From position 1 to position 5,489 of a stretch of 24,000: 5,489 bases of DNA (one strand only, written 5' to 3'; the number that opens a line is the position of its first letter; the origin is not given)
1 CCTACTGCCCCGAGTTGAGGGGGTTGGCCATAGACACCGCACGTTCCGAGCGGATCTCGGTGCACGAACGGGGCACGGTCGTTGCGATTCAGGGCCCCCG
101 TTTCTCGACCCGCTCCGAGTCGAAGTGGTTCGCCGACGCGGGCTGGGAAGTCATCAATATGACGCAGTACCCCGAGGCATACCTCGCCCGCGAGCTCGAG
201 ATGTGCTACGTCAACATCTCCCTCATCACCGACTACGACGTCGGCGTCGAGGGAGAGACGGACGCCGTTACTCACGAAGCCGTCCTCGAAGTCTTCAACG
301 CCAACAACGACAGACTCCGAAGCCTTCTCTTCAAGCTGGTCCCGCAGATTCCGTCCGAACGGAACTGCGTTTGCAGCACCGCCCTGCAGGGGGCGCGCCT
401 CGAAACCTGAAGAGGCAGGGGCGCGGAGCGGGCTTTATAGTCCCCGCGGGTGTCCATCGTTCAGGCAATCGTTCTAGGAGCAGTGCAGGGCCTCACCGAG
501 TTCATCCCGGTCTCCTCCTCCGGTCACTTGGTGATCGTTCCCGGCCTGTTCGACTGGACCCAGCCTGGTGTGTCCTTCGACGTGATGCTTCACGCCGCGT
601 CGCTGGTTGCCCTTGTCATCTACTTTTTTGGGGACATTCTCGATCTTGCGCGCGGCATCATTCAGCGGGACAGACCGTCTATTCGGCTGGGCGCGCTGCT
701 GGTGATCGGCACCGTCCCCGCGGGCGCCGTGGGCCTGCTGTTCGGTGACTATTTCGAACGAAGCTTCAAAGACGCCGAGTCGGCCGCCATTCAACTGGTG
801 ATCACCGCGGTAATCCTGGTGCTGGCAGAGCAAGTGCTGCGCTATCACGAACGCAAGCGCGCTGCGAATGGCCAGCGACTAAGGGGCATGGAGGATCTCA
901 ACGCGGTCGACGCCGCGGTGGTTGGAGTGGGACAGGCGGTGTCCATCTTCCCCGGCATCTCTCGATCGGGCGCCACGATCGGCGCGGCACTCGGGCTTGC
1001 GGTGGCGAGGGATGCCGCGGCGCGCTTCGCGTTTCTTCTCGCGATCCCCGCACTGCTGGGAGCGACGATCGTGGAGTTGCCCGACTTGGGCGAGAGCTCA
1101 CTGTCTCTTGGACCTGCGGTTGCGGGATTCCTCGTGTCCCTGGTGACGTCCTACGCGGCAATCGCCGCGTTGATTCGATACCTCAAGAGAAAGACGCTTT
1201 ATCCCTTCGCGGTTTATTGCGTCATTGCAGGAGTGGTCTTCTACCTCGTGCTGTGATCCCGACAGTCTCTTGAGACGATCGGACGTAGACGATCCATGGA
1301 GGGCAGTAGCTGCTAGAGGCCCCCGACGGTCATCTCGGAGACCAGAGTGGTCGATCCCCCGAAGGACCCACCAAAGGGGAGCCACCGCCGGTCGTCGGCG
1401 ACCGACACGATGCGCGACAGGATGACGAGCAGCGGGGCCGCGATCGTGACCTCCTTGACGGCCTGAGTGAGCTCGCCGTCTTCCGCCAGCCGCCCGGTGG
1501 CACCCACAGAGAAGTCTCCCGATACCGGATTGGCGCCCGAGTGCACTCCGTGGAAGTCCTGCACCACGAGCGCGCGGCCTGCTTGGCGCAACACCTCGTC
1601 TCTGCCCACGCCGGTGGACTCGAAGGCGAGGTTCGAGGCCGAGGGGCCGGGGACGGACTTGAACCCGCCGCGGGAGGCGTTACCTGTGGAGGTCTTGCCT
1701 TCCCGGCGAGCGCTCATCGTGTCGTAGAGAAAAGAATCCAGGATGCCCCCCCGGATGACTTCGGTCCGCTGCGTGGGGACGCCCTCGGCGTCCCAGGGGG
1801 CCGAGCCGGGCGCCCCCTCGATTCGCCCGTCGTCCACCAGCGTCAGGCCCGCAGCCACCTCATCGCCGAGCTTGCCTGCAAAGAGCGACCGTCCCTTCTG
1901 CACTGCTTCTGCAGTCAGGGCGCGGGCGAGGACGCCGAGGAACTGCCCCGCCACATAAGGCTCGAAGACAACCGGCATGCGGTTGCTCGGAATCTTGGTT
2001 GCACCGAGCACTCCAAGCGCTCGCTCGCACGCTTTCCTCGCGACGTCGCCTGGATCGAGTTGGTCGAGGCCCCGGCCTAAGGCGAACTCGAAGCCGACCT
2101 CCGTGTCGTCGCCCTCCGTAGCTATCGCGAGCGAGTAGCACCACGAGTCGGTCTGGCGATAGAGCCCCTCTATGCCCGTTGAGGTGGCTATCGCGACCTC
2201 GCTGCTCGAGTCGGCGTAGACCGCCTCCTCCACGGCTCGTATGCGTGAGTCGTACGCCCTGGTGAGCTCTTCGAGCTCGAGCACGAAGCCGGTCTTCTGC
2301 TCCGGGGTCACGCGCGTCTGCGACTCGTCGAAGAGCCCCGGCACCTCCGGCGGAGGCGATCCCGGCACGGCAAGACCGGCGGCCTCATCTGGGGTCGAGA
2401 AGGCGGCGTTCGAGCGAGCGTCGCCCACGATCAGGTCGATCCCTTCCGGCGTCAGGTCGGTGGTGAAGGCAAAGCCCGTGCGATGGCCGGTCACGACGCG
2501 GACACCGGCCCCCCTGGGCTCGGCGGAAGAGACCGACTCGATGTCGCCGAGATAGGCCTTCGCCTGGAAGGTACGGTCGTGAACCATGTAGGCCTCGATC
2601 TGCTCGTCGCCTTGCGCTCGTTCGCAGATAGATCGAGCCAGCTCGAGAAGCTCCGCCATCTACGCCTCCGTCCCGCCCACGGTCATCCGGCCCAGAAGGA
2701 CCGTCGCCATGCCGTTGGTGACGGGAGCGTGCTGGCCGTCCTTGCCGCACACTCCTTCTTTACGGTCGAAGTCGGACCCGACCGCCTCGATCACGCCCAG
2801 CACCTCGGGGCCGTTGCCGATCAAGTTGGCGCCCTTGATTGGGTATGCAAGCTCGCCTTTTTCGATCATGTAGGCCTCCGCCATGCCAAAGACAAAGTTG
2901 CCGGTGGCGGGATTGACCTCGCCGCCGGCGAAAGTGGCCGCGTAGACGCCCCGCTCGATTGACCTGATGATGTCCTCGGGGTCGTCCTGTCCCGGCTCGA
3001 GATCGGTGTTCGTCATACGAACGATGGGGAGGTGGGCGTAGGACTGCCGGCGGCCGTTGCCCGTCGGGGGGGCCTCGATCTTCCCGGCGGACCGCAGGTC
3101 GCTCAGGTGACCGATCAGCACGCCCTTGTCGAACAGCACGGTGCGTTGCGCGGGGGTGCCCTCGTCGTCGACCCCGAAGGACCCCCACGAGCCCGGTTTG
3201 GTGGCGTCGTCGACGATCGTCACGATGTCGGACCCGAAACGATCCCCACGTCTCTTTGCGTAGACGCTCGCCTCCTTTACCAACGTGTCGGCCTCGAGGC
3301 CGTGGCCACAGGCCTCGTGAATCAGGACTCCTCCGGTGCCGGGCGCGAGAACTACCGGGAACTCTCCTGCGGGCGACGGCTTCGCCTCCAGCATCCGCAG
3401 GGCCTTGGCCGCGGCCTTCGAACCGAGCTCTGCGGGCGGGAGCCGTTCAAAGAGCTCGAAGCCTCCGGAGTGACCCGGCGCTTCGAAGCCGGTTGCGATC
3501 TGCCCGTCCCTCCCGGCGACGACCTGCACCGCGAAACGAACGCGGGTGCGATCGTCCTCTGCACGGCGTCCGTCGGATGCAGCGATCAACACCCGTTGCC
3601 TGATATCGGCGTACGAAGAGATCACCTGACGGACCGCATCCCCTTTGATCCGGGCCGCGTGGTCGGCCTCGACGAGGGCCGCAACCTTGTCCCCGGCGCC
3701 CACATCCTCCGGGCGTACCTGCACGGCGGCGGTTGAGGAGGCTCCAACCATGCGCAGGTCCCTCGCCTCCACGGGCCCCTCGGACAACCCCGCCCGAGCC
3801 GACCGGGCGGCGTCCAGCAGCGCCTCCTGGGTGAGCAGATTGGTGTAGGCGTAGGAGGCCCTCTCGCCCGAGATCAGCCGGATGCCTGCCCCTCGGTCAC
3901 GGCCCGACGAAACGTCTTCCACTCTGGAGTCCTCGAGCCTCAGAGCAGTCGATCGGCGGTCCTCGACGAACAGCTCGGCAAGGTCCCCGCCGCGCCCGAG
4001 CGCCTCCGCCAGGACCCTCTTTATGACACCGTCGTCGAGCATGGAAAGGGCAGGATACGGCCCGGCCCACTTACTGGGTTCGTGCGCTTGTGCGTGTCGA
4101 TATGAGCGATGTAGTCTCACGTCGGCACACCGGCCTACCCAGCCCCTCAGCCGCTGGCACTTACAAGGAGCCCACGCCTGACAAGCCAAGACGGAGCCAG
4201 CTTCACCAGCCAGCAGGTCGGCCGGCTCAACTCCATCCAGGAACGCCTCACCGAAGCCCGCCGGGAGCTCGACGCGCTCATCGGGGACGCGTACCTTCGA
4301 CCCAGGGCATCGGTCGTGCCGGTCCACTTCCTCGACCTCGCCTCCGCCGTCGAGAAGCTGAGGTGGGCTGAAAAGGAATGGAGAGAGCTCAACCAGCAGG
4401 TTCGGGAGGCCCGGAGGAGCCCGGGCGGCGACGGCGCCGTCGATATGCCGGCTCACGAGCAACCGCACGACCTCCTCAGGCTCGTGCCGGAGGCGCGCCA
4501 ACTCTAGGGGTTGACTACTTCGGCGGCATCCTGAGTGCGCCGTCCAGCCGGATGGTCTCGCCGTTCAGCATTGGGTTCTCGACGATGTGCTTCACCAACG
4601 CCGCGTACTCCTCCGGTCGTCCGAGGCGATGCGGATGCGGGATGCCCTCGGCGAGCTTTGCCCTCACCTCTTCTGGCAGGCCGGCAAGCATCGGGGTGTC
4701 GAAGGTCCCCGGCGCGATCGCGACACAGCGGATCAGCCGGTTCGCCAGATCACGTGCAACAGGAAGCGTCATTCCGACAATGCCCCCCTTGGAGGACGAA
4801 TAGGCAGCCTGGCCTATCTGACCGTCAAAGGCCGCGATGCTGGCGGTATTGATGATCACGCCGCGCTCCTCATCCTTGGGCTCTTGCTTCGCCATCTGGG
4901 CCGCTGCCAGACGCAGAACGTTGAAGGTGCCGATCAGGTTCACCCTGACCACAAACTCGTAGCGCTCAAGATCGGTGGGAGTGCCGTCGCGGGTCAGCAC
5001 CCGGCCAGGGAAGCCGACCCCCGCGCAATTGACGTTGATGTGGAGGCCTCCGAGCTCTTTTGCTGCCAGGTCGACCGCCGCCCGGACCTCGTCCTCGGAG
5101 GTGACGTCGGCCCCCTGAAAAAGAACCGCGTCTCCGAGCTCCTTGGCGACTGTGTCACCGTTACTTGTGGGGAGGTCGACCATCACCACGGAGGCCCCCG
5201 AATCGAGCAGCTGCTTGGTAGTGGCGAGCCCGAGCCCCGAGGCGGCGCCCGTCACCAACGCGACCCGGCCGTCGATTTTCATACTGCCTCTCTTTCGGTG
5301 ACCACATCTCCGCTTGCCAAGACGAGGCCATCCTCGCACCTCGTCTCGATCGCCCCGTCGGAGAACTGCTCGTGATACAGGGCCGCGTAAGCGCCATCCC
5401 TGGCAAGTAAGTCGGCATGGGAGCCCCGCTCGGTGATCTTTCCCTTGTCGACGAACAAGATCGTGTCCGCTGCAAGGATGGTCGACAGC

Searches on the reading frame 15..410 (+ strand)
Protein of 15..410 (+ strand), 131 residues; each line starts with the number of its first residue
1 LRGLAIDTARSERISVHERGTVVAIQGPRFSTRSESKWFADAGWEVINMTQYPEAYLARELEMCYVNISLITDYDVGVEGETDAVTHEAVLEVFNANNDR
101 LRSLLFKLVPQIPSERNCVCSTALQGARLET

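Call 25: search_protein_families(library=pfam, max_evalue=0.001, proteins=[window:15-410:+])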
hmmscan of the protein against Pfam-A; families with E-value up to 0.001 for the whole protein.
window:15-410:+ (131 aa): 1 family
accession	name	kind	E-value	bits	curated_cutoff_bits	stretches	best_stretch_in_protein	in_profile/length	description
PF01048.26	PNP_UDP_1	-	5.3e-17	62.5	25.1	1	3-109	129-232/233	Phosphorylase superfamily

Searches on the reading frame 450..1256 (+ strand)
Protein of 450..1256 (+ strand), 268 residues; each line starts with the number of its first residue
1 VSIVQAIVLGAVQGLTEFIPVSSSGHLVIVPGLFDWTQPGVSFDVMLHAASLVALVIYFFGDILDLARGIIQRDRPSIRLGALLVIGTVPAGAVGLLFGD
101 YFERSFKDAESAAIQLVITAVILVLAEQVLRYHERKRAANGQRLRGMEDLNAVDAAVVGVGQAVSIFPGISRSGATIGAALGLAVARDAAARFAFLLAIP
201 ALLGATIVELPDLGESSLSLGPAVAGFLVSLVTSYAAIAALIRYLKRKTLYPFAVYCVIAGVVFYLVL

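Call 24: search_protein_families(library=pfam, max_evalue=0.001, proteins=[window:450-1256:+])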
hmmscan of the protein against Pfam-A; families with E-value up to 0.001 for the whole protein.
window:450-1256:+ (268 aa): 1 family
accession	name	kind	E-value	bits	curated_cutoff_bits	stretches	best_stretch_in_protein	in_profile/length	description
PF02673.24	BacA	-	2.7e-72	244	33.4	1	6-263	1-257/257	Bacitracin resistance protein BacA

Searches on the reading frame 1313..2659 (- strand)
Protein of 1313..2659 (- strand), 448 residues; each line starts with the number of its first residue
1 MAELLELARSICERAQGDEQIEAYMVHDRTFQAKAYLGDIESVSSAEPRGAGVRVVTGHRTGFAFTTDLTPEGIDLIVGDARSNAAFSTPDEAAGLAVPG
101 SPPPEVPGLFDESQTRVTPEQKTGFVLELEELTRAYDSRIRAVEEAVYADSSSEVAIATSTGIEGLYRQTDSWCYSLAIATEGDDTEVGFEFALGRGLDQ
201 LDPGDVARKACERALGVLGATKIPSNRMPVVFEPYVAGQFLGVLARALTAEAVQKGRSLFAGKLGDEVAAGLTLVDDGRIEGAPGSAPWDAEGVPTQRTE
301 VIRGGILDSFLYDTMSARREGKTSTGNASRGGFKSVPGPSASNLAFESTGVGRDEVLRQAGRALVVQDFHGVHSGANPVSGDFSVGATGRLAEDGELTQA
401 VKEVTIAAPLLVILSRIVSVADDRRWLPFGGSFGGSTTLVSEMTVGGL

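Call 24: search_protein_families(library=pfam, max_evalue=0.001, proteins=[window:1313-2659:-])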
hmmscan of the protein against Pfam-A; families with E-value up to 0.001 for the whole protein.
window:1313-2659:- (448 aa): 3 families
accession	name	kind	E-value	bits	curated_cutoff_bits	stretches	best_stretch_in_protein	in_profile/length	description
PF19289.4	PmbA_TldD_3rd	-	2.9e-64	216.7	22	1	226-447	2-220/220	PmbA/TldA metallopeptidase C-terminal domain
PF19290.4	PmbA_TldD_2nd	-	2.4e-16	60.6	20.9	1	116-216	5-107/109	PmbA/TldA metallopeptidase central domain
PF01523.21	PmbA_TldD_1st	-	5.1e-12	46.2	20.9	1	22-85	2-65/65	PmbA/TldA metallopeptidase domain 1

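Call 93: list_cluster_members(proteins=[window:1316-2659:-, window:8776-10146:-, window:17900-18823:-, P0001, P0002, P0014])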
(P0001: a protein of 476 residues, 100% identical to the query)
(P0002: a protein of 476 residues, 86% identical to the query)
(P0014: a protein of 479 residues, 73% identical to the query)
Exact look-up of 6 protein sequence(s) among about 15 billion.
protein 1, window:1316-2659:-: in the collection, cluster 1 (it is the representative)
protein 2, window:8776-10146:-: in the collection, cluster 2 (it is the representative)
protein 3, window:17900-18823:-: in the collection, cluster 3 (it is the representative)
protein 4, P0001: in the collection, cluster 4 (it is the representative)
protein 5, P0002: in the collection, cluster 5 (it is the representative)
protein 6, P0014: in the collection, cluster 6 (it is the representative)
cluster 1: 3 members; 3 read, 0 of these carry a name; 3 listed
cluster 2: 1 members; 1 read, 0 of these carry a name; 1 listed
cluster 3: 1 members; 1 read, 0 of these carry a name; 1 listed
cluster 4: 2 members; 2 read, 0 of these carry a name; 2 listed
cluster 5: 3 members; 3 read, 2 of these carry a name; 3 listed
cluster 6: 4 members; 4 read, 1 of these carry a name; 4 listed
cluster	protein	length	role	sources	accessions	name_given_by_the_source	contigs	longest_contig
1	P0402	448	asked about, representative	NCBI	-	-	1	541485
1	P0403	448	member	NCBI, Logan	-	-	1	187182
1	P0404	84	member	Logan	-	-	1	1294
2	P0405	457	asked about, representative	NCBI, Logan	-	-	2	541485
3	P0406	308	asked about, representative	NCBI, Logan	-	-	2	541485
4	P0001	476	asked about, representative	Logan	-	-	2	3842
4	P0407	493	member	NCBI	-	-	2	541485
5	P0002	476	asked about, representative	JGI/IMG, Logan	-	uncharacterized radical SAM superfamily Fe-S cluster-containing enzyme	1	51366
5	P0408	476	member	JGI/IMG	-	uncharacterized radical SAM superfamily Fe-S cluster-containing enzyme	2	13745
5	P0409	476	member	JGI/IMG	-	-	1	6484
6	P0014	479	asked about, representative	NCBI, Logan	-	-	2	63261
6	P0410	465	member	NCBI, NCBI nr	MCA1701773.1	MAG: radical SAM protein, partial [Actinobacteria bacterium] | radical SAM protein [Actinomycetota bacterium]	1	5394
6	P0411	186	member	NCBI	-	-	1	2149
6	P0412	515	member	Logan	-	-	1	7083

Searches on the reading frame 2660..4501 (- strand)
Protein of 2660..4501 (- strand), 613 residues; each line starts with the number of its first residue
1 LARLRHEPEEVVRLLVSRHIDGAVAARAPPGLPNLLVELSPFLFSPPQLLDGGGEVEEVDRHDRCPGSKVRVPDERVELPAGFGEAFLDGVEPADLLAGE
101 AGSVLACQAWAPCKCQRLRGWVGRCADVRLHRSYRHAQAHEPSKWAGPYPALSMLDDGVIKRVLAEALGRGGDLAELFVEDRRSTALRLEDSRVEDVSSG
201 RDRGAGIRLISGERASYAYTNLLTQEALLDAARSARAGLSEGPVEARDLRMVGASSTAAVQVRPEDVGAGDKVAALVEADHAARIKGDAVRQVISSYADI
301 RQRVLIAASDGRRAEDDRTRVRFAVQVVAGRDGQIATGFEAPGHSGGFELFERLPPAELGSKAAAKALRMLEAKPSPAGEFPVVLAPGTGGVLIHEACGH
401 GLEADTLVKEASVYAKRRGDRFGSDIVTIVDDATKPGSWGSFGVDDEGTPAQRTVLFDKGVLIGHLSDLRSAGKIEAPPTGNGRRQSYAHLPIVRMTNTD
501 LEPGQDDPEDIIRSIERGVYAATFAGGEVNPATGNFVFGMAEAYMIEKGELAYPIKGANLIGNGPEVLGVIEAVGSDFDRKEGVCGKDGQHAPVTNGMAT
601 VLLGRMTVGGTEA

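Call 24: search_protein_families(library=pfam, max_evalue=0.001, proteins=[window:2660-4501:-])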
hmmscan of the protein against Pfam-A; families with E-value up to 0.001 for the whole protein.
window:2660-4501:- (613 aa): 3 families
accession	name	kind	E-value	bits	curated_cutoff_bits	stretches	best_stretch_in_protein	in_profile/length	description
PF19289.4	PmbA_TldD_3rd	-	6.1e-63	212.4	22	1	379-610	2-220/220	PmbA/TldA metallopeptidase C-terminal domain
PF19290.4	PmbA_TldD_2nd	-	1.7e-20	73.9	20.9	1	264-371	3-109/109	PmbA/TldA metallopeptidase central domain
PF01523.21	PmbA_TldD_1st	-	8.4e-17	61.5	20.9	1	175-237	1-63/65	PmbA/TldA metallopeptidase domain 1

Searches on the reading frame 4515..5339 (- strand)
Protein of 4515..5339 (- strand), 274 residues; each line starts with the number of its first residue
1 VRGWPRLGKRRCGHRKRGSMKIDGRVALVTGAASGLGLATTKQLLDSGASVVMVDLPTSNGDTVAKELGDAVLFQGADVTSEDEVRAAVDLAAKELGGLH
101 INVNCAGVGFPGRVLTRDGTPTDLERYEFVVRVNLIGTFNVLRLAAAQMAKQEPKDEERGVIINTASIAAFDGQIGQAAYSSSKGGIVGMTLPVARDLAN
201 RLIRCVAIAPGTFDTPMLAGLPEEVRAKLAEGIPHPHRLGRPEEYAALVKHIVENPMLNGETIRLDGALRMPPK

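Call 24: search_protein_families(library=pfam, max_evalue=0.001, proteins=[window:4515-5339:-])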
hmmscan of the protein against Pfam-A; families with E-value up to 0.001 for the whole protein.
window:4515-5339:- (274 aa): 3 families
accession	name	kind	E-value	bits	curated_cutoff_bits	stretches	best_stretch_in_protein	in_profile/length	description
PF00106.31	adh_short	-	1.4e-44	152.3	26.6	1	25-223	1-192/195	short chain dehydrogenase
PF13561.12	adh_short_C2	-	6.7e-39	134.3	27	1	31-267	1-233/236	Enoyl-(Acyl carrier protein) reductase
PF08659.16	KR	-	1e-06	29.2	22.6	1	27-182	3-151/180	KR domain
